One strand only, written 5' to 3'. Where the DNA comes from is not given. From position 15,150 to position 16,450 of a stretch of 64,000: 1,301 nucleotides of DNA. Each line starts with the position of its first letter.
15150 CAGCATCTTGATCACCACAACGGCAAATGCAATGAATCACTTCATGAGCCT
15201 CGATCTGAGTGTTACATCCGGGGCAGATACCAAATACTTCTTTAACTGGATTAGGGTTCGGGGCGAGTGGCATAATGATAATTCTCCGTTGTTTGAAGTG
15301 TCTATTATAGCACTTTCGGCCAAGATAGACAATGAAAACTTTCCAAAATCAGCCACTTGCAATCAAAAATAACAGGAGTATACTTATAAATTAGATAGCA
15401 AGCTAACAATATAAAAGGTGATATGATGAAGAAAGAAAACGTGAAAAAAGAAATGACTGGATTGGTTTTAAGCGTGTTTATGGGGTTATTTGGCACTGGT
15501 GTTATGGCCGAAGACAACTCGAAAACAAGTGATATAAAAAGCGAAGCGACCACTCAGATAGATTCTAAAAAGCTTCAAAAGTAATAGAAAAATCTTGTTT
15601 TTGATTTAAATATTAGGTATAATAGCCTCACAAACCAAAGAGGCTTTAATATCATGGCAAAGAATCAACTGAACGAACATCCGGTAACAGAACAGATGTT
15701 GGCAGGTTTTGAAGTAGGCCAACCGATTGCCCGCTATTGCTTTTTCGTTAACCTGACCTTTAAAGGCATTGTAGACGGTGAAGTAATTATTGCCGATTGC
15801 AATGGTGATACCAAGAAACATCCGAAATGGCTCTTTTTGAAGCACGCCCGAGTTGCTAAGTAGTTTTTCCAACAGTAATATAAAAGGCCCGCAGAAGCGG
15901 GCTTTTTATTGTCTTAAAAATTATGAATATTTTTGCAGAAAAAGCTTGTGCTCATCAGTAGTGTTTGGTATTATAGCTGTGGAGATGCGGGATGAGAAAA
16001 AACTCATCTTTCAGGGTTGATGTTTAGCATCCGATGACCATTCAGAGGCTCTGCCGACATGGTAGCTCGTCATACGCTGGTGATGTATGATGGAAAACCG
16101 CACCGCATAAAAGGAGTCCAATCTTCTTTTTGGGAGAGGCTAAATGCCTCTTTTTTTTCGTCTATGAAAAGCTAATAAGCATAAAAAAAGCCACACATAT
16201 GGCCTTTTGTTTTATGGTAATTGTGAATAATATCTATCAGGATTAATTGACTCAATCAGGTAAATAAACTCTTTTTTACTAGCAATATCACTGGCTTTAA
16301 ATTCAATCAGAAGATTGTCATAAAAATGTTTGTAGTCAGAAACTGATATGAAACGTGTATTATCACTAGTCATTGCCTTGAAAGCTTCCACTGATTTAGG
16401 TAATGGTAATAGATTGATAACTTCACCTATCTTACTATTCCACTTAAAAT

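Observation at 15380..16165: Plus-strand island inside the minus-strand array: small secreted peptide, 69-aa protein and a non-coding transcription unit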

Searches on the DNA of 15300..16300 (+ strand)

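Call 6: search_rna_families(source=window, start=15300, end=16300, threshold=evalue, max_evalue=10, show_alignments=3)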
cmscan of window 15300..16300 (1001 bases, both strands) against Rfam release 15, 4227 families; matches with E-value up to 10: 24.
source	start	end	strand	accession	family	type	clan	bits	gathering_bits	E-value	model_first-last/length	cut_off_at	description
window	15877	15959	-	RF02064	STnc370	Gene; sRNA;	-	26.5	54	0.47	1-71/71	no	Enterobacterial sRNA STnc370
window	15848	15910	+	RF00513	Trp_leader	Cis-reg; leader;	-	26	41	0.0082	1-100/100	no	Tryptophan operon leader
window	16183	16279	-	RF02747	FtrA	Gene; sRNA;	-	24.1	134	0.64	1-111/111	no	Francisella sRNA A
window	15879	16014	-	RF00512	Leu_leader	Cis-reg; leader;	-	21.2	50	0.11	1-148/148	no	Leucine operon leader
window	15854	15934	+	RF01770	rimP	Cis-reg; leader;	-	21.2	47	0.95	1-102/102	no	Gammaprotebacteria rimP leader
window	16177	16227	-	RF02066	STnc320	Gene; sRNA;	-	20.7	50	0.39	1-55/55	no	Salmonella enterica sRNA STnc320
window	15878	15934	-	RF01859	Phe_leader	Cis-reg; leader;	-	19.1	55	2.3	1-125/125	no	Phenylalanine leader peptide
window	16134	16206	+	RF02547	mtPerm-5S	Gene; rRNA;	CL00113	18.9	39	1.6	1-106/106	no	Permuted mitochondrial genome encoded 5S rRNA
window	15884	15936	-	RF02844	RefA9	Gene; antisense;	-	18.8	49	4.8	1-64/64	no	Enterococcus sRNA A9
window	16127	16194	+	RF01797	fstAT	Gene; antitoxin;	-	18.7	72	2.1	18-88/94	no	Fst antitoxin sRNA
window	15860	15911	+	RF00506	Thr_leader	Cis-reg; leader;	-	18.2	55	1.3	1-118/118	no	Threonine operon leader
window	15836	15918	+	RF00121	MicC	Gene; sRNA;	-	18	90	8.5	1-123/123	no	MicC RNA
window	16183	16248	-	RF02057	STnc40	Gene; sRNA;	-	17.9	45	3.9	1-70/70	no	Salmonella enterica sRNA STnc40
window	16108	16159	+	RF04343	Plastid-psbA-2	Cis-reg;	CL00153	17.4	55.8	3.3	1-60/60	no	Plastid-psbA-2 3UTR RNA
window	15878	15936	-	RF00506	Thr_leader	Cis-reg; leader;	-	16.8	55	2.8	1-118/118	no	Threonine operon leader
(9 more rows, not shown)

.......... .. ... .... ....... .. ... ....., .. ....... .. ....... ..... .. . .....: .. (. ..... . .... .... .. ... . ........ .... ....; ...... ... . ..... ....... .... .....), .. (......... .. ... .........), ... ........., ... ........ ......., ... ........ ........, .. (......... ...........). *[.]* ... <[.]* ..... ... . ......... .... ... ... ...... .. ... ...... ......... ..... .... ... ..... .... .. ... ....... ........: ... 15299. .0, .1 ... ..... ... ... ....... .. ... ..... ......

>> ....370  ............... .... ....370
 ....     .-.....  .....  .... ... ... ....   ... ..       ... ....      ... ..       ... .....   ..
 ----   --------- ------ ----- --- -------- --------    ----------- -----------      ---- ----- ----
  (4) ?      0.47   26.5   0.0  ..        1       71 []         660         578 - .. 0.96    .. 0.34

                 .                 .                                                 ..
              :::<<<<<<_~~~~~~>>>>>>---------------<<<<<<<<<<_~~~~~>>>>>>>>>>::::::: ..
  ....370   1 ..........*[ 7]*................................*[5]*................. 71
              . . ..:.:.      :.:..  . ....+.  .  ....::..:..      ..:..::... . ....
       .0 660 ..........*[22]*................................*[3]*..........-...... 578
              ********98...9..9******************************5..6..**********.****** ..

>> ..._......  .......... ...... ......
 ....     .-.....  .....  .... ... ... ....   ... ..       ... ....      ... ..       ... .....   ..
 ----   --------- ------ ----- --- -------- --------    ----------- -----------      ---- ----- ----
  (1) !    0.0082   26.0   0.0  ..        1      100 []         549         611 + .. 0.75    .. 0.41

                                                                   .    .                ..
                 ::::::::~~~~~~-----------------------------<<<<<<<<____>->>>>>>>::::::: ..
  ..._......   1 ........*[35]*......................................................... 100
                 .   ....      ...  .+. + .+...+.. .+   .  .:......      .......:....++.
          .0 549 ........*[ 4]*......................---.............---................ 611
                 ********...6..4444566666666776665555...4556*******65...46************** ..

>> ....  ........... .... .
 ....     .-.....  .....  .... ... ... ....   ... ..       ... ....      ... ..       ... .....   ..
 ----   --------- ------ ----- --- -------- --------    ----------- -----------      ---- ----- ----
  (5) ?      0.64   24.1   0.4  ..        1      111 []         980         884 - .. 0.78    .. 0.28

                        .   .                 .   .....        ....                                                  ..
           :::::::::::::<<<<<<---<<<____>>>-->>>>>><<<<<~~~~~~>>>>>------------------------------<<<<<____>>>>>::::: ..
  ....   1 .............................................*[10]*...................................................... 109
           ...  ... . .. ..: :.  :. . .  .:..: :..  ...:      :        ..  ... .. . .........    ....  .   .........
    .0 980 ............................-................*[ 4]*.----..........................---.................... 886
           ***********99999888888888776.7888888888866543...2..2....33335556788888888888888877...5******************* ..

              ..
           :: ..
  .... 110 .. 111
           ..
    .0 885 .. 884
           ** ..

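Call 7: search_dna_similar(query=window:15300-16300:+, collection=phages, mode=distant, max_rows=40)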
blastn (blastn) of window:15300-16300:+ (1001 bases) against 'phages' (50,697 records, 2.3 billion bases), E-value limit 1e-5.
No match.

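Call 45: build_rna_model(alignment_id=A4)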
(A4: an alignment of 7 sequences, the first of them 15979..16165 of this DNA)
Model R1 built from alignment A4 (7 sequences, 188 columns); structure: RNAalifold consensus.
model positions 187; base pairs 53; branch points 5; effective number of sequences 0.8; information 0.59 bits per position. Calibrated on 0.2 Mb of random sequence (short: E-values are rough).
structure used (alignment columns):
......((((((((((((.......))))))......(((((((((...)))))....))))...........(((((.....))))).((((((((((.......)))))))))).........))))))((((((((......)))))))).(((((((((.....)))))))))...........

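Call 46: search_with_rna_model(model_id=R1, sources=[window, L001, L024, L025, L026, L012, L015, L016, L003, L013], max_evalue=10)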
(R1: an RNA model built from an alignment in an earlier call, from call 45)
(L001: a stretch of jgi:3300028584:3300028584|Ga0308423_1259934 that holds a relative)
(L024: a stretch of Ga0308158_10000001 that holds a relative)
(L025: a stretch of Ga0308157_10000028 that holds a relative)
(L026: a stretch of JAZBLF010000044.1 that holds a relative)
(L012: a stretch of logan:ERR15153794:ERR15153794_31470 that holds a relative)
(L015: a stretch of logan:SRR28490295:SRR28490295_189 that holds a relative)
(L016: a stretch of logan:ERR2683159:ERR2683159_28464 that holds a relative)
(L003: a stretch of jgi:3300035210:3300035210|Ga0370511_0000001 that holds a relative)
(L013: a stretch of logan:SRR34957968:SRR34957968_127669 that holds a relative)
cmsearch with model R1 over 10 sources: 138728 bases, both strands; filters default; matches with E-value up to 10: 12.
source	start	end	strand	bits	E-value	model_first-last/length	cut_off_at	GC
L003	3583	3769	+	235.5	6.7e-70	1-187/187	no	0.45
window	15979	16165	+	234.6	1.3e-69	1-187/187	no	0.45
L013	3028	3214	+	234.2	1.7e-69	1-187/187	no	0.45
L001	10585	10771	+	230.7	1.9e-68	1-187/187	no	0.45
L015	2592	2777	+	225.8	6.1e-67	1-187/187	no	0.45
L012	3185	3370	+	221.7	1e-65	1-187/187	no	0.44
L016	3314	3501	+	221.4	1.3e-65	1-187/187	no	0.44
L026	230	412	-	181.1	2.3e-53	1-187/187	no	0.43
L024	857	1039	+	180.4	4e-53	1-187/187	no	0.44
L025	7526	7691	-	107.4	6.3e-31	1-187/187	no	0.41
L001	18906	18995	-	11.1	0.12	1-187/187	no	0.38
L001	14006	14027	-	5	8.5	131-152/187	no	0.32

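Call 74: search_with_rna_model(model_id=R1, sources=[L027, L028, L029, L030, L031, L032], max_evalue=10, show_alignments=1)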
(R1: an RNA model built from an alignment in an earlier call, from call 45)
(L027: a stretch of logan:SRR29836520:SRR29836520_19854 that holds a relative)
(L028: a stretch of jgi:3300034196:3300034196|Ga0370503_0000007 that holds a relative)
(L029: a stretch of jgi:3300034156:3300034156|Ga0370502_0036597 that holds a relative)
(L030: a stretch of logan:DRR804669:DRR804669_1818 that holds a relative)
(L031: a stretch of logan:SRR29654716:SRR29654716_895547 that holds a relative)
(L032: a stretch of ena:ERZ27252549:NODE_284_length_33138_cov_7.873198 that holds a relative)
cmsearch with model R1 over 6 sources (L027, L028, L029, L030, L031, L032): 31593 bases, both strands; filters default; matches with E-value up to 10: 5.
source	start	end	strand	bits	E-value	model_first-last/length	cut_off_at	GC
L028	4325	4511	+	219.4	1.2e-65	1-187/187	no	0.46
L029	1314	1500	+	219.4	1.2e-65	1-187/187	no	0.46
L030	7319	7407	-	12.9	0.0079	1-187/187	no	0.43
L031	7319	7407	-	12.9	0.0079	1-187/187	no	0.43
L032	3583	3671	-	12.9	0.0079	1-187/187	no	0.43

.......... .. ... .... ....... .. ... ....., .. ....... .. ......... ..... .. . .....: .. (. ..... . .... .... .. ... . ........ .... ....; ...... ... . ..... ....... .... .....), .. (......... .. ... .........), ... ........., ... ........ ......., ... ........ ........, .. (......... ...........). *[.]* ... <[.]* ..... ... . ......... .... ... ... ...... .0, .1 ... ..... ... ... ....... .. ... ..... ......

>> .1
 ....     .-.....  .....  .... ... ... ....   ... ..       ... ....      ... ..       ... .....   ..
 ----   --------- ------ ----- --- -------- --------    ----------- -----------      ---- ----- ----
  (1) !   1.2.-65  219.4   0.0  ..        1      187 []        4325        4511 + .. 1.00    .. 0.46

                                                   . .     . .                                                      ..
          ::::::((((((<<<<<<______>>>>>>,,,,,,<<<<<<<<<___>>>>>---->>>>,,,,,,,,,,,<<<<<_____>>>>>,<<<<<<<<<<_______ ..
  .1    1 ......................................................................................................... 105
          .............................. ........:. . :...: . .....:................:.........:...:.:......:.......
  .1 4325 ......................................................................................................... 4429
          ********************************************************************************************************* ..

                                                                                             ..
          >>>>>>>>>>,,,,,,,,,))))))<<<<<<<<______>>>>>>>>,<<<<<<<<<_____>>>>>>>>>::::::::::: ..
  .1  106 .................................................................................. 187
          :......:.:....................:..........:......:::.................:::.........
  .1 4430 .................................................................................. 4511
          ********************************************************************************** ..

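Call 86: search_with_rna_model(model_id=R1, sources=[window, L001, L003, L012, L013, L015, L016, L024, L025, L026, L028, L033, L034, L035, L036, L037, L038, L039], max_evalue=0.001, make_alignment=true)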
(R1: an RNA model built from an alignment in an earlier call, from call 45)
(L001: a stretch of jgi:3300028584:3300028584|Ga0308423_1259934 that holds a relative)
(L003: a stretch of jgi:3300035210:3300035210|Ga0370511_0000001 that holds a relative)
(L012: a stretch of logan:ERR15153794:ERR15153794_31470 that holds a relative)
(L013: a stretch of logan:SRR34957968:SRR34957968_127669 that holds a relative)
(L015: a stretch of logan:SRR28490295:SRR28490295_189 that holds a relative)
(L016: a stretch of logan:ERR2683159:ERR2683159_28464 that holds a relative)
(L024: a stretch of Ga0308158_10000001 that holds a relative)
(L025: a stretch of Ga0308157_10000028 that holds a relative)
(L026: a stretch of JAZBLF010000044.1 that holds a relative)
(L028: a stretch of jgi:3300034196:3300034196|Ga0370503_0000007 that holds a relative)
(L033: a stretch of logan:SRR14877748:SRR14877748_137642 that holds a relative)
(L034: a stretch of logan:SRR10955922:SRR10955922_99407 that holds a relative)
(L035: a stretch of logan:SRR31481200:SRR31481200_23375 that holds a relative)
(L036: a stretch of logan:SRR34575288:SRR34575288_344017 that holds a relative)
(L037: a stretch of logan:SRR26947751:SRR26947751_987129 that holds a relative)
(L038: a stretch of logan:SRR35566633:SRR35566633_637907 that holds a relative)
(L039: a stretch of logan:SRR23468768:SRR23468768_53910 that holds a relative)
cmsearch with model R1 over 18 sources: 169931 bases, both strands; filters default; matches with E-value up to 0.001: 17.
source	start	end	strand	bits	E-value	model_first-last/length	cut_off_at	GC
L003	3583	3769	+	235.5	8.2e-70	1-187/187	no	0.45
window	15979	16165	+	234.6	1.6e-69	1-187/187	no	0.45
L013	3028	3214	+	234.2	2.1e-69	1-187/187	no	0.45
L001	10585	10771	+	230.7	2.4e-68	1-187/187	no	0.45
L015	2592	2777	+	225.8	7.5e-67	1-187/187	no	0.45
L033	3879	4065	+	224.8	1.5e-66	1-187/187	no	0.44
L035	3856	4042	+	222.3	8.6e-66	1-187/187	no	0.44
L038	597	783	+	222.3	8.6e-66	1-187/187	no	0.44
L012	3185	3370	+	221.7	1.3e-65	1-187/187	no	0.44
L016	3314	3501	+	221.4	1.6e-65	1-187/187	no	0.44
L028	4325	4511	+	219.4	6.5e-65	1-187/187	no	0.46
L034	1990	2173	+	181.4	2.3e-53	1-187/187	no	0.43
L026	230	412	-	181.1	2.9e-53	1-187/187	no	0.43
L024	857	1039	+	180.4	4.9e-53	1-187/187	no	0.44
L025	7526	7691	-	107.4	7.7e-31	1-187/187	no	0.41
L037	1248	1328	+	88.1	5.4e-25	1-81/187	3'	0.48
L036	2006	2039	+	34.9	8.2e-09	1-34/187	3'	0.41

Alignment A12: 17 matches aligned to the model, 189 columns, each read 5' to 3' on its own strand. Consensus structure (alignment columns), stored with it:
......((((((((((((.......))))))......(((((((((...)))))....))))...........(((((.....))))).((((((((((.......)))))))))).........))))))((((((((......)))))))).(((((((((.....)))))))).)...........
